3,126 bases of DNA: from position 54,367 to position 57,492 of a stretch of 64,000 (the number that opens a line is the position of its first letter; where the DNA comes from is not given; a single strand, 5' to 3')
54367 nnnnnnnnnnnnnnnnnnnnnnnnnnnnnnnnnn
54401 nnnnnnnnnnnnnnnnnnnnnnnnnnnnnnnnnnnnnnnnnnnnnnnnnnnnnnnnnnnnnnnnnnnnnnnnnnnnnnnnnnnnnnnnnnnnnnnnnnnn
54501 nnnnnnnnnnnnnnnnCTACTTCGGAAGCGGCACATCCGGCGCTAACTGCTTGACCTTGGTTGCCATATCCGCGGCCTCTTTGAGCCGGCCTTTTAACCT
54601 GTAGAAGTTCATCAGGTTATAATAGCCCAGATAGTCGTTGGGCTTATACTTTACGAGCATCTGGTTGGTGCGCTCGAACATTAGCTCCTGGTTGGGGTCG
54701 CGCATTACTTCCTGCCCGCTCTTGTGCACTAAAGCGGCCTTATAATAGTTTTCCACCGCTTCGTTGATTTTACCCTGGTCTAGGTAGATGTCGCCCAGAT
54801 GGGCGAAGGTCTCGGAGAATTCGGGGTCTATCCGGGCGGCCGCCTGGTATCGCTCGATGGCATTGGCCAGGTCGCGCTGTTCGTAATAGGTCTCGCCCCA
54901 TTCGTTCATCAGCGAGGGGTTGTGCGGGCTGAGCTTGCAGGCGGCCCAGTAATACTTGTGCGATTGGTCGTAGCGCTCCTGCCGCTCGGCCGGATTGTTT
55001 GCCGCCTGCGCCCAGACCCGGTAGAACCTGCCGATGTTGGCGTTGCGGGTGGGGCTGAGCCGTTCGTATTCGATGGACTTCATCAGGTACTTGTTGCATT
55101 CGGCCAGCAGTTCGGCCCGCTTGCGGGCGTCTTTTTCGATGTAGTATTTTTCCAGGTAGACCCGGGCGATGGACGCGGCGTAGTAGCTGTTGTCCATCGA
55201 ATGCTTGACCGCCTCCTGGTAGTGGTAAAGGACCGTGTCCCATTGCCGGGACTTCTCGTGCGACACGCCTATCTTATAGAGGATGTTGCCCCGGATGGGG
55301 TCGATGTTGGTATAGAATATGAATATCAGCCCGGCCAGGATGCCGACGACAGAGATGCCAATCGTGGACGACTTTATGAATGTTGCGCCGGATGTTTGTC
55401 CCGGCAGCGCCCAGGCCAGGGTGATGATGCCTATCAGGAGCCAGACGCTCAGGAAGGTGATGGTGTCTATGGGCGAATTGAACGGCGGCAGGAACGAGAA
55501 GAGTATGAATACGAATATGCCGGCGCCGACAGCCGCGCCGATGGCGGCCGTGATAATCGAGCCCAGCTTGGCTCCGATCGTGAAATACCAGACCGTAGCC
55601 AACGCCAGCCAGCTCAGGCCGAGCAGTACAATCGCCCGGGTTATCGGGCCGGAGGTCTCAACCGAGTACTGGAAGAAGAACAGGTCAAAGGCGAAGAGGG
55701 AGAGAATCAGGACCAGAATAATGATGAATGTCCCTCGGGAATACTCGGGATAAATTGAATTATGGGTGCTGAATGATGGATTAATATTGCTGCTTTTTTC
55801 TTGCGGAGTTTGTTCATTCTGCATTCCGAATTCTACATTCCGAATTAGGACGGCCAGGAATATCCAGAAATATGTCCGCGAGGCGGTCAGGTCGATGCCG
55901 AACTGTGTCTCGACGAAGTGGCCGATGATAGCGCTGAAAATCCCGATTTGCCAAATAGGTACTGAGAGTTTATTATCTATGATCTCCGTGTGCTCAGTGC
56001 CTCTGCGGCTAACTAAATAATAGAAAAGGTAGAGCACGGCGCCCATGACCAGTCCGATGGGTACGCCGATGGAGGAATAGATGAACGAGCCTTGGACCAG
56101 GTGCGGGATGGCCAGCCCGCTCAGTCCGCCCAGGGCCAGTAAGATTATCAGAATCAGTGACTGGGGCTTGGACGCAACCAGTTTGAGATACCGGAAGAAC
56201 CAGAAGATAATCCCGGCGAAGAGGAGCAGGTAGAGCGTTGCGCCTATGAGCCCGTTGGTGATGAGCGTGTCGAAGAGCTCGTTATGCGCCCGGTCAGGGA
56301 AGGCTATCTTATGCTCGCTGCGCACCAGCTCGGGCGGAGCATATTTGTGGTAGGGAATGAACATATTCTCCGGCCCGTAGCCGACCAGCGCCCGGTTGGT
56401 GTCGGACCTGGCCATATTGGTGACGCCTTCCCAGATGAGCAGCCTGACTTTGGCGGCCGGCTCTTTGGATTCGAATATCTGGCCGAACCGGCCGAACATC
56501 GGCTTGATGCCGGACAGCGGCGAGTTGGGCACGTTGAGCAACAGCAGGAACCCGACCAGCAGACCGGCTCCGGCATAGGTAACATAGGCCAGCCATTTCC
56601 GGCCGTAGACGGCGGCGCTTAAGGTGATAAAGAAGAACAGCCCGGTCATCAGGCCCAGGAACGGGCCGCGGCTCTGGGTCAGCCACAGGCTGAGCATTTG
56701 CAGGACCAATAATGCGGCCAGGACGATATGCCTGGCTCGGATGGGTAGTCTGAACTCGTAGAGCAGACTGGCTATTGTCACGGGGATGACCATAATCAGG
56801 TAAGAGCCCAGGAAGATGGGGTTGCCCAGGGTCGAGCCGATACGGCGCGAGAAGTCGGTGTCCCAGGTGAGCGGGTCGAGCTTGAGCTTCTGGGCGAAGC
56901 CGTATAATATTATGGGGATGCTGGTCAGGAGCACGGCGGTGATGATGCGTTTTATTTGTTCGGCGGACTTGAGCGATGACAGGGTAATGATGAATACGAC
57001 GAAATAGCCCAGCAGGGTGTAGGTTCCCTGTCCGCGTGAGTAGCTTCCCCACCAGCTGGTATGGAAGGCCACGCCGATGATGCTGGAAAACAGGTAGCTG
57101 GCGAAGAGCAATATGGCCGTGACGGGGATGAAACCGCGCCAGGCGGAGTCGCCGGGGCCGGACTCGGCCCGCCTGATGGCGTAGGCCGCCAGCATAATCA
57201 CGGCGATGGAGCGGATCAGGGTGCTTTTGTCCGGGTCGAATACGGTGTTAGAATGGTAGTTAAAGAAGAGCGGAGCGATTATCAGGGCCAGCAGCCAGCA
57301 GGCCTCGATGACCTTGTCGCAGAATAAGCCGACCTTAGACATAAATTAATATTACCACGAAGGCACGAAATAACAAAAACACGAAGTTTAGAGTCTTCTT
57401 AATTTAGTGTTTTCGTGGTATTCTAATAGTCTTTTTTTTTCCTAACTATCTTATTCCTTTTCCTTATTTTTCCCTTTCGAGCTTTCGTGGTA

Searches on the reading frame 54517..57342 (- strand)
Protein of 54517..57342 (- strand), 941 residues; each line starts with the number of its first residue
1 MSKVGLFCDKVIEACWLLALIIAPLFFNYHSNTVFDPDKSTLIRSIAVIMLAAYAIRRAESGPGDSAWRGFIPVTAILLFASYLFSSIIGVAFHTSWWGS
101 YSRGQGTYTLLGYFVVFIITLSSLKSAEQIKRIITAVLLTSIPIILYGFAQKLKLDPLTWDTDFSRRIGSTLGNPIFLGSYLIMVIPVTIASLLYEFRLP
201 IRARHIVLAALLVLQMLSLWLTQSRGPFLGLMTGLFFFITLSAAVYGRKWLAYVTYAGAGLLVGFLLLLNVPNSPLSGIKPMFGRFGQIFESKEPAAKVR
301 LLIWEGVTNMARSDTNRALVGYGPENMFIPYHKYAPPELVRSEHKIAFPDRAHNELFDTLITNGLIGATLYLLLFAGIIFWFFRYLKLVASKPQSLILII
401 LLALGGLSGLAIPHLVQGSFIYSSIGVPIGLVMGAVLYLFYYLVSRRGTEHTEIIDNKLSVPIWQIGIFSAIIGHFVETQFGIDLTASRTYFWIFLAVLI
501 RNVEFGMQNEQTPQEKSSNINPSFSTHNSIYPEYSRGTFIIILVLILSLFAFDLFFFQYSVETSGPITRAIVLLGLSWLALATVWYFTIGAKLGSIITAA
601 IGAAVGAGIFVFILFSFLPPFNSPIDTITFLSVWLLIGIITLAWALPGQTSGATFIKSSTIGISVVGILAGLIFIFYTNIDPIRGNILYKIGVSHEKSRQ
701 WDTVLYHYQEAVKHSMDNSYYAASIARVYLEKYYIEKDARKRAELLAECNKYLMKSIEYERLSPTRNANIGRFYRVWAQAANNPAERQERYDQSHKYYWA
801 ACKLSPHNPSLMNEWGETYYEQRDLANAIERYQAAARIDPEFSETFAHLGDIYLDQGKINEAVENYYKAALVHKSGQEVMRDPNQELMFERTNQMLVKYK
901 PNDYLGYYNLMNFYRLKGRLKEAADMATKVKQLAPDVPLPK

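Call 35: search_protein_families(library=pfam, proteins=[window:54517-57342:-], max_evalue=0.0001)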
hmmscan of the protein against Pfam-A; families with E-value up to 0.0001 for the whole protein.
window:54517-57342:- (941 aa): 9 families
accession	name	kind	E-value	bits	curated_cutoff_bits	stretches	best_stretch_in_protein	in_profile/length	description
PF07719.23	TPR_2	-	5.3e-13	48.4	27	0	811-841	3-33/34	Tetratricopeptide repeat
PF04932.20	Wzy_C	-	7.9e-12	45.6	31.7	1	211-372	2-149/149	O-Antigen ligase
PF00515.34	TPR_1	-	1.3e-11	44.2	27.8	0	844-869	2-27/34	Tetratricopeptide repeat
PF13414.12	TPR_11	-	1.6e-08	34.5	26.8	1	816-857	1-42/42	TPR repeat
PF13432.12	TPR_16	-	1.6e-07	32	32.7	0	815-871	3-58/65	Tetratricopeptide repeat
PF14559.12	TPR_19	-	1e-06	29.4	25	0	820-863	2-45/68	Tetratricopeptide repeat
PF13431.12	TPR_17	-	1.3e-06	28.6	24.4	0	832-863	2-33/34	Tetratricopeptide repeat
PF13428.12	TPR_14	-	1.1e-05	26.1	23.5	0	815-851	7-43/44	Tetratricopeptide repeat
PF13181.12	TPR_8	-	4.7e-05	23.7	25.7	0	845-869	3-27/34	Tetratricopeptide repeat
